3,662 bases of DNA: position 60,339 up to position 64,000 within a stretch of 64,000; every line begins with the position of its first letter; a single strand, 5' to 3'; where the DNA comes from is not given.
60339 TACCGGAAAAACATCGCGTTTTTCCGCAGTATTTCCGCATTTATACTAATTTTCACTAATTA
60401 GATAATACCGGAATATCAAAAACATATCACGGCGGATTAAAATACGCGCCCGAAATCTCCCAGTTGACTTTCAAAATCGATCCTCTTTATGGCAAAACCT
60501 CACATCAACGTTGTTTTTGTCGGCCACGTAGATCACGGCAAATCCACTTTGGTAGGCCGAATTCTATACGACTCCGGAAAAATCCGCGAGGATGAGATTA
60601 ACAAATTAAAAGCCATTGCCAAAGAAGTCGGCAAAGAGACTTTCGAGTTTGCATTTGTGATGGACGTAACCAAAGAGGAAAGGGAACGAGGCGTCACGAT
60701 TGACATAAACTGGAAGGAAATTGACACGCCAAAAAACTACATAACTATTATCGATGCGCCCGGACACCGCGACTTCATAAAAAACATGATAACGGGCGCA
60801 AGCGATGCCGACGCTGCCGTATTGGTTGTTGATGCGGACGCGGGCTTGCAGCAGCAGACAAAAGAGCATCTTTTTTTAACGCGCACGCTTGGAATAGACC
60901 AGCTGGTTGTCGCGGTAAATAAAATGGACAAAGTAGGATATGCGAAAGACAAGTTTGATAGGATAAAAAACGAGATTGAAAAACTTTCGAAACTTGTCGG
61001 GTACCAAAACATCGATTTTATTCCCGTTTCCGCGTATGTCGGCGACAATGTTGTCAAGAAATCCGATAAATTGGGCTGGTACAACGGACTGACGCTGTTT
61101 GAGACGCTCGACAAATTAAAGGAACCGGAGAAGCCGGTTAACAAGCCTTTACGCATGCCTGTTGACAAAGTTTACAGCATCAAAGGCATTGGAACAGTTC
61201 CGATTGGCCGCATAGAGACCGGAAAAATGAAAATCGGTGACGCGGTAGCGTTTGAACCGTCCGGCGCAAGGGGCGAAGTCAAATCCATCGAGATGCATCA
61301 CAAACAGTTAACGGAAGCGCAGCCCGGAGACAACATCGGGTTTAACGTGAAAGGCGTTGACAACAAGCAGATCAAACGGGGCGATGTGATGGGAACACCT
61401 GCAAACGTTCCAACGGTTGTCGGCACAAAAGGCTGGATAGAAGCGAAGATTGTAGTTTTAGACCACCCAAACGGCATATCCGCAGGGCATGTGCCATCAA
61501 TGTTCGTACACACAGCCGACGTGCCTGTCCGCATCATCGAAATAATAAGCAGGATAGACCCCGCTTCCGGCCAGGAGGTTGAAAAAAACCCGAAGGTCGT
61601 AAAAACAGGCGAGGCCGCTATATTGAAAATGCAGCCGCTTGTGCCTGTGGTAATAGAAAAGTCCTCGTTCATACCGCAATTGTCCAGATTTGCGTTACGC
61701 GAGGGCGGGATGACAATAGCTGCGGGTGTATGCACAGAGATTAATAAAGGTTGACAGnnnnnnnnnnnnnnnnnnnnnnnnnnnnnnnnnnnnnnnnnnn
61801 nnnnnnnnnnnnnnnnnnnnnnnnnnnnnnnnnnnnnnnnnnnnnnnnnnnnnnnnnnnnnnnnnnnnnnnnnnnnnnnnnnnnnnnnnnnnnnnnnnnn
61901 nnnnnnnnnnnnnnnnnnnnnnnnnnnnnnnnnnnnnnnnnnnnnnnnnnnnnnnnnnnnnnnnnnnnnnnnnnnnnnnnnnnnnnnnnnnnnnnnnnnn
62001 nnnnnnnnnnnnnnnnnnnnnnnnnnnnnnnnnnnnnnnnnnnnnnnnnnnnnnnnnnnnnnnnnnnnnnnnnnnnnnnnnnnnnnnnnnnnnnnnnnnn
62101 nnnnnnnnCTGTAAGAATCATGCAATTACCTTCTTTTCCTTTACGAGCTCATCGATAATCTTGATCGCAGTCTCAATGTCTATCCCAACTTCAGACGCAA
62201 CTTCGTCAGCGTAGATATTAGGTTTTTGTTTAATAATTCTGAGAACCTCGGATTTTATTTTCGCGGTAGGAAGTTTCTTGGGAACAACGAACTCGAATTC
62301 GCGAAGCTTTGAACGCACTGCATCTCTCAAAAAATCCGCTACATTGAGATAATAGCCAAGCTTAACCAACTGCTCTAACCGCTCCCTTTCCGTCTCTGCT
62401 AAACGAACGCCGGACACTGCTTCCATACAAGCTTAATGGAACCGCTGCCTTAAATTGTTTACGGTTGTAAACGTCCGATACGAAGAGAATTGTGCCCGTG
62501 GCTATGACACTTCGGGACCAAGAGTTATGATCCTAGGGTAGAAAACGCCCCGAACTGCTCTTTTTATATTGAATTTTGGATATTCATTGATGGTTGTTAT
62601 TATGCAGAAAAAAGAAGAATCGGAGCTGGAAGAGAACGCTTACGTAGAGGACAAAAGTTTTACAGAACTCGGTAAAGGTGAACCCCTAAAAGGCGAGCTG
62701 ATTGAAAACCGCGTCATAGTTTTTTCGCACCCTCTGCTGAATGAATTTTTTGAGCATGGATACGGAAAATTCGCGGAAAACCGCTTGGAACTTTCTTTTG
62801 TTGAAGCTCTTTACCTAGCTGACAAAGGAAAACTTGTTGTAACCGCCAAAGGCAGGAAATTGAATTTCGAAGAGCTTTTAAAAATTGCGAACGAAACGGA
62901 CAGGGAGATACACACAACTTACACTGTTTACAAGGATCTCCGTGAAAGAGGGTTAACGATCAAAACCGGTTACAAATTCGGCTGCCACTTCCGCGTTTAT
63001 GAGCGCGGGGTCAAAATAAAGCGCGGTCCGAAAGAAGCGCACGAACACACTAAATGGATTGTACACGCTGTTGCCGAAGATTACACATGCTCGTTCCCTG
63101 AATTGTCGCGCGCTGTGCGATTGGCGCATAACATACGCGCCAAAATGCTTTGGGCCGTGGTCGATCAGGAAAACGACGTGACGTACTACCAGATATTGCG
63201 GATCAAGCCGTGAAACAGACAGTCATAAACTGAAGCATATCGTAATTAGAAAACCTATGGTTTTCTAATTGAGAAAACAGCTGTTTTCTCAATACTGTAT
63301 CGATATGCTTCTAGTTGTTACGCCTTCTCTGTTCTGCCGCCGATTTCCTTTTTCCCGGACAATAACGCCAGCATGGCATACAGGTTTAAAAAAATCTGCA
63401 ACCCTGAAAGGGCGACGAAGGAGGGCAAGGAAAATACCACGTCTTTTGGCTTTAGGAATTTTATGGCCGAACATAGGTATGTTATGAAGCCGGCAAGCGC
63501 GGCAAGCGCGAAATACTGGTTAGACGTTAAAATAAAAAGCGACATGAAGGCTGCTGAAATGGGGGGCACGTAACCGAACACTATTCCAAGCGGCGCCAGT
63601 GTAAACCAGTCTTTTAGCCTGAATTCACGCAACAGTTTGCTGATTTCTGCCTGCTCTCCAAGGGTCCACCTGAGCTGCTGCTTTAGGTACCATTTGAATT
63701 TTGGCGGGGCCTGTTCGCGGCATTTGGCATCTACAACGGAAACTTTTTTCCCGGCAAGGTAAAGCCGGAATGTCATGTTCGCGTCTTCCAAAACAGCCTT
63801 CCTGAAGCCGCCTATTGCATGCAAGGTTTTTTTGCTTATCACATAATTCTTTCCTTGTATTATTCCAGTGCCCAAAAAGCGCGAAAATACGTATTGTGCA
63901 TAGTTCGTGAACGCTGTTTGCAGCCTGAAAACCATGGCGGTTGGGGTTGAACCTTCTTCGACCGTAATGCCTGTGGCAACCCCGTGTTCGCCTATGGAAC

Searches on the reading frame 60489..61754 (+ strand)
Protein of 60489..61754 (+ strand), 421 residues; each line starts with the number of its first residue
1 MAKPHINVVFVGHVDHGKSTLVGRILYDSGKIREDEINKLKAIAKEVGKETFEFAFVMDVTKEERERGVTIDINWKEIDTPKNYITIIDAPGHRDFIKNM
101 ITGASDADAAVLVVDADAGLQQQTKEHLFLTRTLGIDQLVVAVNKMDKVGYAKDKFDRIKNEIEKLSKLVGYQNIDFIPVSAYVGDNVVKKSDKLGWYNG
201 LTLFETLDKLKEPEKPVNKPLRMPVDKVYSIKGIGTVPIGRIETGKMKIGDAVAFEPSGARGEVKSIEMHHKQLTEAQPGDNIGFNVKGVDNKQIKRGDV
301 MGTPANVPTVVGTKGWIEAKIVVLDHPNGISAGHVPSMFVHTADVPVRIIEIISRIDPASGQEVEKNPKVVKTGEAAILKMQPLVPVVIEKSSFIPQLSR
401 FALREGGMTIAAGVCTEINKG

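Call 16: search_protein_families(library=pfam, proteins=[window:60489-61754:+])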
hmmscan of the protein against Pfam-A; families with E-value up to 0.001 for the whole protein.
window:60489-61754:+ (421 aa): 5 families
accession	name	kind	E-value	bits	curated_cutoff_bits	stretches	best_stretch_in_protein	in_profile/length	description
PF00009.33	GTP_EFTU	-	1.3e-56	191.6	26.5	1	3-209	1-184/188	Elongation factor Tu GTP binding domain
PF22594.2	GTP-eEF1A_C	-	1.9e-26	92.8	27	1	317-416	2-101/101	GTP-eEF1A C-terminal domain-like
PF03143.23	GTP_EFTU_D3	-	2.1e-22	79.8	27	1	317-418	8-105/106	Elongation factor Tu C-terminal domain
PF03144.31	GTP_EFTU_D2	-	7.9e-18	65.1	30.3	1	235-301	1-72/73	Elongation factor Tu domain 2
PF01926.29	MMR_HSR1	-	8.4e-09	36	21.9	1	47-144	10-112/113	50S ribosome-binding GTPase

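Call 17: find_encoding_contigs(protein=window:60489-61754:+, flank=10000, max_places=6)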
Protein window:60489-61754:+ (421 aa): 1 contig read that carries it; 1 place shown.
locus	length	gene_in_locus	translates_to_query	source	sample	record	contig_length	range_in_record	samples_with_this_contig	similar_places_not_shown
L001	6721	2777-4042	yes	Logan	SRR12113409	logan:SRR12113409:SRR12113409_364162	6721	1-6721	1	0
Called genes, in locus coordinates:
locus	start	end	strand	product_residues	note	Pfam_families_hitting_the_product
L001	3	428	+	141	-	?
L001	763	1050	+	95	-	-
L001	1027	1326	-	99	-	-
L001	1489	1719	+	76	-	-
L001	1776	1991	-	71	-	-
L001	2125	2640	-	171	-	-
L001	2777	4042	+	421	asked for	PF00009:GTP_EFTU, PF01926:MMR_HSR1 (weak), PF03144:GTP_EFTU_D2, PF03143:GTP_EFTU_D3, PF22594:GTP-eEF1A_C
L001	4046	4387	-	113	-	-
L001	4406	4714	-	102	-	-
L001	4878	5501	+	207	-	PF02778:tRNA_int_endo_N, PF01974:tRNA_int_endo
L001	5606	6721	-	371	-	?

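Call 63: find_homologous_proteins(query=window:60489-61754:+, max_evalue=1e-100)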
Query window:60489-61754:+ (421 aa): 7914 proteins with E <= 1e-100 among 8000 candidates; the best 120 are listed.
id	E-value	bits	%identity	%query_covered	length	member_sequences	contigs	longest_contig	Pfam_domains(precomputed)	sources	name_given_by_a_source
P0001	3.5e-245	832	87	100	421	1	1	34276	PF01926.30,PF03143.24,PF14578.13,PF22594.3,PF00009.34,PF03144.32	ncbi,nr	ncbi:MAG: translation elongation factor EF-1 subunit alpha [Candidatus Aenigmarchaeota archaeon]|nr:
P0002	4.8e-244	828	87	100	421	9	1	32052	PF01926.30,PF03143.24,PF22594.3,PF00009.34,PF03144.32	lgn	-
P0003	5.1e-240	815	86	100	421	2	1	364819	PF01926.30,PF03143.24,PF22594.3,PF00009.34,PF03144.32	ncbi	-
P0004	2.1e-236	803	84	100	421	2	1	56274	PF01926.30,PF03143.24,PF14578.13,PF22594.3,PF00009.34,PF03144.32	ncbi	-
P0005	2.0e-203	694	71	100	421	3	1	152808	PF01926.30,PF03143.24,PF22594.3,PF00009.34,PF03144.32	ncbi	-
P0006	1.7e-189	648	65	100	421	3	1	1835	PF00735.25,PF01926.30,PF03143.24,PF22594.3,PF00009.34,PF03144.32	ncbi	-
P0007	6.9e-177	607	64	100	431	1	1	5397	PF03143.24,PF22594.3,PF00009.34,PF03144.32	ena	-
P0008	1.3e-168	579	62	100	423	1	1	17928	PF01926.30,PF03143.24,PF14578.13,PF22594.3,PF00009.34,PF03144.32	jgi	jgi:elongation factor 1-alpha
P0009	5.3e-168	577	60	99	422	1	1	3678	PF01926.30,PF03143.24,PF14578.13,PF22594.3,PF00009.34,PF03144.32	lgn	-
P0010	1.5e-167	576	61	100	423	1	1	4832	PF01926.30,PF03143.24,PF14578.13,PF22594.3,PF00009.34,PF03144.32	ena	-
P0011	3.6e-167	575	62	99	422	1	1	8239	PF01926.30,PF03143.24,PF22594.3,PF00009.34,PF03144.32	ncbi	-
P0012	7.6e-167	574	62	99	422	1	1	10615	PF01926.30,PF03143.24,PF22594.3,PF00009.34,PF03144.32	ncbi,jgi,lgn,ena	-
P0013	9.0e-167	573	62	100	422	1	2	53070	PF01926.30,PF03143.24,PF14578.13,PF22594.3,PF00009.34,PF03144.32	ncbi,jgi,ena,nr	ncbi:MAG TPA: translation elongation factor EF-1 subunit alpha [Candidatus Aenigmarchaeota archaeon]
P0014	1.1e-166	573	61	99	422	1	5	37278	PF01926.30,PF03143.24,PF22594.3,PF00009.34,PF03144.32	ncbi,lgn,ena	-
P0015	1.4e-166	573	61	100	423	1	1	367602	PF01926.30,PF03143.24,PF14578.13,PF22594.3,PF00009.34,PF03144.32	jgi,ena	-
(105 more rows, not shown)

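Call 64: find_encoding_contigs(protein=P0003, flank=10000, max_places=2)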
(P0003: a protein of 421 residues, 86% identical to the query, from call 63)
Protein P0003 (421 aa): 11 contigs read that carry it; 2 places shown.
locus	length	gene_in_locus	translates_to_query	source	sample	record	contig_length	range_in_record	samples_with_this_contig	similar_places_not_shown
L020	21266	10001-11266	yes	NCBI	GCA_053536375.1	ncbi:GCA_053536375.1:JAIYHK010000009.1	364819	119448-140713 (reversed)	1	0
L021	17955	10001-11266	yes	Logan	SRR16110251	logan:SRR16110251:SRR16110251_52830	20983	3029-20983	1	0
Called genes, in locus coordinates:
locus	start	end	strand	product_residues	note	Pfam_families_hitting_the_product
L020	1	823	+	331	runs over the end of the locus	PF00482:T2SSF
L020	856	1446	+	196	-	-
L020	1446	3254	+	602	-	-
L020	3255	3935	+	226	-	PF04981:NMD3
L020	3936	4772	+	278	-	PF01887:SAM_HAT_N, PF20257:SAM_HAT_C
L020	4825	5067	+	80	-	PF01176:eIF-1a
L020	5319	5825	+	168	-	PF21800:KH_KRR1_2nd, PF22891:KH_PNO1_2nd, PF00013:KH_1 (weak)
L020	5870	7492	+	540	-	PF02518:HATPase_c, PF13589:HATPase_c_3, PF09239:Topo-VIb_trans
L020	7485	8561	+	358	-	PF04406:TP6A_N, PF20768:Topo_VI_alpha, PF21180:TOP6A-Spo11_Toprim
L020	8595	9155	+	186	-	-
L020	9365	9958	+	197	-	PF00596:Aldolase_II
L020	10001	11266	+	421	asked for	PF00009:GTP_EFTU, PF01926:MMR_HSR1 (weak), PF03144:GTP_EFTU_D2, PF03143:GTP_EFTU_D3, PF22594:GTP-eEF1A_C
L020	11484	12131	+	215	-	PF02778:tRNA_int_endo_N, PF01974:tRNA_int_endo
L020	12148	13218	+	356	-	PF00571:CBS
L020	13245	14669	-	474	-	PF00587:tRNA-synt_2b, PF03129:HGTP_anticodon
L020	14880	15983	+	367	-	PF00579:tRNA-synt_1b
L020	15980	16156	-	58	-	-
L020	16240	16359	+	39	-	-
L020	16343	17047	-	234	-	PF00535:Glycos_transf_2, PF10111:Glyco_tranf_2_2 (weak), PF13641:Glyco_tranf_2_3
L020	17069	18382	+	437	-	PF00890:FAD_binding_2 (faint), PF01134:GIDA (weak), PF01266:DAO (weak), PF01494:FAD_binding_3, PF01946:Thi4 (weak), PF12831:FAD_oxidored (weak), PF13450:NAD_binding_8 (weak), PF22578:GGR_cat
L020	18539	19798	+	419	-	PF12323:HTH_OrfB_IS605, PF01385:OrfB_IS605, PF07282:Cas12f1-like_TNB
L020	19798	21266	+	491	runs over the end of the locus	PF01409:tRNA-synt_2d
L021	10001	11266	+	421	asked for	PF00009:GTP_EFTU, PF01926:MMR_HSR1 (weak), PF03144:GTP_EFTU_D2, PF03143:GTP_EFTU_D3, PF22594:GTP-eEF1A_C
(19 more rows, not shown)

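Call 65: find_encoding_contigs(protein=P0004, flank=10000, max_places=2)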
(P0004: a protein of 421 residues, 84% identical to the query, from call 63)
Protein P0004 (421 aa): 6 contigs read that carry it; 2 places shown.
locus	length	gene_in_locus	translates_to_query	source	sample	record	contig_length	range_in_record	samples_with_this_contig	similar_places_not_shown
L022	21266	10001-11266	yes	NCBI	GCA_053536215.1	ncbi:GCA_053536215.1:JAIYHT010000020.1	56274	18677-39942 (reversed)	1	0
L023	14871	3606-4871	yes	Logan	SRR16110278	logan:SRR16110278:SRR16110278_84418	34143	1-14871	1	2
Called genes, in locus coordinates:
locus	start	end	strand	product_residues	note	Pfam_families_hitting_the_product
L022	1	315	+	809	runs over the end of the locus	PF00437:T2SSE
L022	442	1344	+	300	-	PF00482:T2SSF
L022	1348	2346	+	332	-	PF00482:T2SSF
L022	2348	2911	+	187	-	-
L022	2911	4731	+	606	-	-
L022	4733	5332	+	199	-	PF04981:NMD3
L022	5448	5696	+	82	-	PF01176:eIF-1a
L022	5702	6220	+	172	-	PF21800:KH_KRR1_2nd, PF22891:KH_PNO1_2nd, PF00013:KH_1 (weak)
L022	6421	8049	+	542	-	PF02518:HATPase_c, PF13589:HATPase_c_3, PF09239:Topo-VIb_trans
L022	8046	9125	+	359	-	PF04406:TP6A_N, PF20768:Topo_VI_alpha, PF21180:TOP6A-Spo11_Toprim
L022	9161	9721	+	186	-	-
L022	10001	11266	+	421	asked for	PF00009:GTP_EFTU, PF01926:MMR_HSR1 (weak), PF03144:GTP_EFTU_D2, PF14578:GTP_EFTU_D4 (faint), PF03143:GTP_EFTU_D3, PF22594:GTP-eEF1A_C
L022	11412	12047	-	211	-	-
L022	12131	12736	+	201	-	PF02778:tRNA_int_endo_N, PF01974:tRNA_int_endo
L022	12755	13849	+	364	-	PF00571:CBS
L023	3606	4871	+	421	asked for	PF00009:GTP_EFTU, PF01926:MMR_HSR1 (weak), PF03144:GTP_EFTU_D2, PF14578:GTP_EFTU_D4 (faint), PF03143:GTP_EFTU_D3, PF22594:GTP-eEF1A_C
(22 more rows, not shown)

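Call 66: find_encoding_contigs(protein=P0005, flank=10000, max_places=2)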
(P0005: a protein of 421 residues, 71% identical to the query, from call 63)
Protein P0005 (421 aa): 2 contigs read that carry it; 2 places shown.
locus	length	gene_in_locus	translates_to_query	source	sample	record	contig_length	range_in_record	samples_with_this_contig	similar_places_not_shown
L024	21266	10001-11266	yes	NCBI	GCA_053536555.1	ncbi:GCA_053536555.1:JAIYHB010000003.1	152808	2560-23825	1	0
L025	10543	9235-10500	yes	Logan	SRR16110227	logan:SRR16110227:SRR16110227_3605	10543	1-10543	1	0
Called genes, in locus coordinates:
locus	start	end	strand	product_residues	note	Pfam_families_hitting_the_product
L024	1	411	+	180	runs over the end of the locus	-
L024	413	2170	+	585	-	-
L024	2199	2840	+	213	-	PF04981:NMD3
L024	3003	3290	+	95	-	PF01176:eIF-1a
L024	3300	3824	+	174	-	PF00013:KH_1, PF22675:KH-I_KHDC4-BBP (faint), PF21800:KH_KRR1_2nd, PF22891:KH_PNO1_2nd, PF00013:KH_1 (weak)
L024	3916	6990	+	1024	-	PF02518:HATPase_c, PF13589:HATPase_c_3 (faint), PF14890:Intein_splicing, PF14528:LAGLIDADG_3 (faint), PF05204:Hom_end (faint), PF09239:Topo-VIb_trans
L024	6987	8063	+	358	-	PF04406:TP6A_N, PF20768:Topo_VI_alpha, PF21180:TOP6A-Spo11_Toprim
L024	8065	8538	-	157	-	-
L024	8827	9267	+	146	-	-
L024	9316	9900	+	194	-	-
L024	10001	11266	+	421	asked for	PF00009:GTP_EFTU, PF01926:MMR_HSR1 (faint), PF03144:GTP_EFTU_D2, PF03143:GTP_EFTU_D3, PF22594:GTP-eEF1A_C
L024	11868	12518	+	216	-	PF02778:tRNA_int_endo_N, PF01974:tRNA_int_endo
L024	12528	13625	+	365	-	PF00571:CBS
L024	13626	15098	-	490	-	PF00587:tRNA-synt_2b, PF03129:HGTP_anticodon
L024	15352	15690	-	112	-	-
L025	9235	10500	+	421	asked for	PF00009:GTP_EFTU, PF01926:MMR_HSR1 (faint), PF03144:GTP_EFTU_D2, PF03143:GTP_EFTU_D3, PF22594:GTP-eEF1A_C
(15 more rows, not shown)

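Call 67: find_encoding_contigs(protein=P0002, flank=10000, max_places=2)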
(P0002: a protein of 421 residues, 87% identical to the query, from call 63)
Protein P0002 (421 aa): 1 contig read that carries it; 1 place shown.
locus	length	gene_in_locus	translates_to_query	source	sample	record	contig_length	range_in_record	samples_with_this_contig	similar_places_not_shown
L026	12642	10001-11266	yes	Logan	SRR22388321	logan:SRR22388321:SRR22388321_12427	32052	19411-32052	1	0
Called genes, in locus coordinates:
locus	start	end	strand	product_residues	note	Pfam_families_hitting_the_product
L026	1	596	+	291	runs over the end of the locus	PF00482:T2SSF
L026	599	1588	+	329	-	PF00482:T2SSF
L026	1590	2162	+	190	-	-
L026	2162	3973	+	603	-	-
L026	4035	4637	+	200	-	PF04981:NMD3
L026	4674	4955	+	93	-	PF01176:eIF-1a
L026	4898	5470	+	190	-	PF21800:KH_KRR1_2nd, PF22891:KH_PNO1_2nd, PF00013:KH_1 (weak)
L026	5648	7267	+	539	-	PF02518:HATPase_c, PF13589:HATPase_c_3, PF09239:Topo-VIb_trans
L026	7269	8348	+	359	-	PF04406:TP6A_N, PF20768:Topo_VI_alpha (weak), PF21180:TOP6A-Spo11_Toprim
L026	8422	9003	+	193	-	-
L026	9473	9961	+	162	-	PF00596:Aldolase_II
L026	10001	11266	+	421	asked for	PF00009:GTP_EFTU, PF01926:MMR_HSR1 (weak), PF03144:GTP_EFTU_D2, PF03143:GTP_EFTU_D3, PF22594:GTP-eEF1A_C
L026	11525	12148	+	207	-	PF02778:tRNA_int_endo_N, PF01974:tRNA_int_endo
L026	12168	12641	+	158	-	?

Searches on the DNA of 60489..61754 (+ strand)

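Call 69: search_rna_families(sources=[L020, L022, L024, L026], threshold=gathering)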
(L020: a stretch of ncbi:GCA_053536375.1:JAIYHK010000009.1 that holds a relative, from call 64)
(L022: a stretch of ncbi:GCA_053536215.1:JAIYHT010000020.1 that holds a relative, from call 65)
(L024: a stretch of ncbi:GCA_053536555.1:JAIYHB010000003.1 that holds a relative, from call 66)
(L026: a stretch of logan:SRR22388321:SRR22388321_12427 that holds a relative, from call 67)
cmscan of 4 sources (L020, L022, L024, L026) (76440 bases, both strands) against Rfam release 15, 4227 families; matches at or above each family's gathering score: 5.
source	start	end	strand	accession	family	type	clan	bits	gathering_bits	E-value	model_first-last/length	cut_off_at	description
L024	11392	11465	+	RF00005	tRNA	Gene; tRNA;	CL00001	66.8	29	2.8e-12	1-71/71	no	tRNA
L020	11363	11436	+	RF00005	tRNA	Gene; tRNA;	CL00001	62.5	29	4.5e-11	1-71/71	no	tRNA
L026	11419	11492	+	RF00005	tRNA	Gene; tRNA;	CL00001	62.2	29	5.3e-11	1-71/71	no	tRNA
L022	11337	11410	+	RF00005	tRNA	Gene; tRNA;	CL00001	62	29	5.9e-11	1-71/71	no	tRNA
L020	9201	9319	+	RF00005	tRNA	Gene; tRNA;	CL00001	53.2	29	1.6e-08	1-71/71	no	tRNA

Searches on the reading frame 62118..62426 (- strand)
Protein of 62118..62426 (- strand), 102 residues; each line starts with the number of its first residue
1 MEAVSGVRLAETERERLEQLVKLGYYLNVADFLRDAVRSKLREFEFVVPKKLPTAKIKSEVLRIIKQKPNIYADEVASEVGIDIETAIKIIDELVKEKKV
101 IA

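Call 16: search_protein_families(library=pfam, proteins=[window:62118-62426:-])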
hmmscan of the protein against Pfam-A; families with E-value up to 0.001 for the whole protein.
window:62118-62426:- (102 aa): 2 families
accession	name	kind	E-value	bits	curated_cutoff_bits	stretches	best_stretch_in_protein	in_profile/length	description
PF17723.7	RHH_8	-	0.00013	22.5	25.4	1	15-53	16-54/119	Ribbon-Helix-Helix transcriptional regulator family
PF01047.28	MarR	-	0.00066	20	24.6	0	60-97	7-44/59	MarR family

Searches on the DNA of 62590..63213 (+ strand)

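Call 39: search_rna_families(sources=[L010, L011, L012, L013, L014, L015, L016, L017, L018, L019], threshold=gathering)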
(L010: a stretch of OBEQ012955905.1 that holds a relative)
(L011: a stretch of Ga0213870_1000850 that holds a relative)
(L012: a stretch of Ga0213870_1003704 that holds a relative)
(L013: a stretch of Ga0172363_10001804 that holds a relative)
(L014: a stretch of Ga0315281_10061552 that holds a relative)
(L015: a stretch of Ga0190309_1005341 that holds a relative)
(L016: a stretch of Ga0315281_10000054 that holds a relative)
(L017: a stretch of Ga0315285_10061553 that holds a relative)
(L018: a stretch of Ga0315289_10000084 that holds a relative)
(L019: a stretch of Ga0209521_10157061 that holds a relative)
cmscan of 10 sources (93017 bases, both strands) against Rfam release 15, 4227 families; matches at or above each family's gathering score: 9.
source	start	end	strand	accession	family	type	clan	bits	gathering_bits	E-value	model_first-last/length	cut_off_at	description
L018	17780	18052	-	RF01857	Archaea_SRP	Gene;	CL00003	112.3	96.5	1.7e-24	1-317/317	no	Archaeal signal recognition particle RNA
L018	12427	12500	+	RF00005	tRNA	Gene; tRNA;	CL00001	64.9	29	1.1e-11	1-71/71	no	tRNA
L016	2289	2393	-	RF00005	tRNA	Gene; tRNA;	CL00001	64.7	29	1.3e-11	1-71/71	no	tRNA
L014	1944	2017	+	RF00005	tRNA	Gene; tRNA;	CL00001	60.3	29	2.1e-10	1-71/71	no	tRNA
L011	12149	12219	-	RF00005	tRNA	Gene; tRNA;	CL00001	56.2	29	2.9e-09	1-71/71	no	tRNA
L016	13313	13400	+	RF00005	tRNA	Gene; tRNA;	CL00001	55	29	6e-09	1-71/71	no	tRNA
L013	17112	17195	-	RF00005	tRNA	Gene; tRNA;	CL00001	50.7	29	9.3e-08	1-71/71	no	tRNA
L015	1580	1675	+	RF00005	tRNA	Gene; tRNA;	CL00001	47.2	29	8.5e-07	1-71/71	no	tRNA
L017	2058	2154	+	RF00005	tRNA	Gene; tRNA;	CL00001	42.5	29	1.7e-05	1-71/71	no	tRNA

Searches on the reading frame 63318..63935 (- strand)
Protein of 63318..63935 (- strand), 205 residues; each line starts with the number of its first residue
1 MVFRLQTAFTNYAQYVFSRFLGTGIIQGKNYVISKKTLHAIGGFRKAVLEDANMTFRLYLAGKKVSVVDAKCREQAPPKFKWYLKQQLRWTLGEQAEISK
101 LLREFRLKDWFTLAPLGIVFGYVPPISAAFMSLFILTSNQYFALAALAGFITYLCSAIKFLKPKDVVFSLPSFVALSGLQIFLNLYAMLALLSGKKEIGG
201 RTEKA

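Call 16: search_protein_families(library=pfam, proteins=[window:63318-63935:-])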
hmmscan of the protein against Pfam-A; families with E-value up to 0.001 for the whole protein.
window:63318-63935:- (205 aa): 3 families
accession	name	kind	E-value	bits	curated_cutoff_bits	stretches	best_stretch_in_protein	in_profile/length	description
PF13632.12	Glyco_trans_2_3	-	2.9e-15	57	27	1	4-153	46-194/198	Glycosyl transferase family group 2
PF13506.12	Glyco_transf_21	-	7.1e-09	35.8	21.7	1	5-90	79-172/174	Glycosyl transferase family 21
PF13641.12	Glyco_tranf_2_3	-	0.00012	22.6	27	1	19-92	152-229/230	Glycosyltransferase like family 2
